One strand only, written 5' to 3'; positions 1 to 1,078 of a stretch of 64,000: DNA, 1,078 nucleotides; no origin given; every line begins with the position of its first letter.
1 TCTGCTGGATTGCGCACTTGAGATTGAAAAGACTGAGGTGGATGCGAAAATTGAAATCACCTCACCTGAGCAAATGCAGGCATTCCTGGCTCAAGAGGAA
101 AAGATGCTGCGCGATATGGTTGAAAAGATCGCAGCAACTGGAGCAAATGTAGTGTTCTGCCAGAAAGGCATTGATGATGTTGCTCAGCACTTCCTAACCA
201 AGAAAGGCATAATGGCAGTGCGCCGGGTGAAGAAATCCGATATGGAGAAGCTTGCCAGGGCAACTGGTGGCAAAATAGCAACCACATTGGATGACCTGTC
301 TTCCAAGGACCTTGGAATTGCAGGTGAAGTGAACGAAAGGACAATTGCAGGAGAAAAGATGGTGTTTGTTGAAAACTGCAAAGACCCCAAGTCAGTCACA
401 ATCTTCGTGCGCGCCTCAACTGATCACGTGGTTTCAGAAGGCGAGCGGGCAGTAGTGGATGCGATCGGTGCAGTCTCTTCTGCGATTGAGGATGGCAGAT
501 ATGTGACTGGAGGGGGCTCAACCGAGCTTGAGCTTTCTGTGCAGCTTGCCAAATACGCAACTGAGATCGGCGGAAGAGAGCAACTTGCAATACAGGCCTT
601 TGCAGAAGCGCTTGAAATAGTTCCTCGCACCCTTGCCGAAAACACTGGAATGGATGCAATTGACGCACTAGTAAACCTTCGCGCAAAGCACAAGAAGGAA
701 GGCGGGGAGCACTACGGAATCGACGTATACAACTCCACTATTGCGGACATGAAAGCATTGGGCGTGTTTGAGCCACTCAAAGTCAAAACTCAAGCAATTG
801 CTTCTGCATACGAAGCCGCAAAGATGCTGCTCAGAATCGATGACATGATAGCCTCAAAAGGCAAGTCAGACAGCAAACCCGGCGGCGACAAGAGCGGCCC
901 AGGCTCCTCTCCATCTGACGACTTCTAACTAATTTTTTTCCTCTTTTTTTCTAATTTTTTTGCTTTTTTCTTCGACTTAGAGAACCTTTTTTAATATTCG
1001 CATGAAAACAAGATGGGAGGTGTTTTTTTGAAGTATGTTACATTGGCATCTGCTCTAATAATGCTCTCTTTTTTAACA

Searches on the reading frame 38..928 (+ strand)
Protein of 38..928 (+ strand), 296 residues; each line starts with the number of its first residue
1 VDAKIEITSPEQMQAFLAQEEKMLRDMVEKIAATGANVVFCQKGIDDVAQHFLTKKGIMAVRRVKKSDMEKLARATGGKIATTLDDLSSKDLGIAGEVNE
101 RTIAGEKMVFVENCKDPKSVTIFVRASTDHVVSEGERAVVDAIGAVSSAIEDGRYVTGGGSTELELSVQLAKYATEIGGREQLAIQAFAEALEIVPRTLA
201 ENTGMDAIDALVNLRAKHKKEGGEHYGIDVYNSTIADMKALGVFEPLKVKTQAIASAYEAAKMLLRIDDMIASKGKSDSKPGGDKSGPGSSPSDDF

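Call 51: search_protein_families(library=pfam, proteins=[window:38-928:+], max_evalue=0.001)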
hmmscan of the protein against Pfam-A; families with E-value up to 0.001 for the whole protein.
window:38-928:+ (296 aa): 1 family
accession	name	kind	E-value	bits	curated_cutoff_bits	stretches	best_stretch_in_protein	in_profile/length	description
PF00118.29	Cpn60_TCP1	-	4.4e-101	339.4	34.3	1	1-274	217-489/490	TCP-1/cpn60 chaperonin family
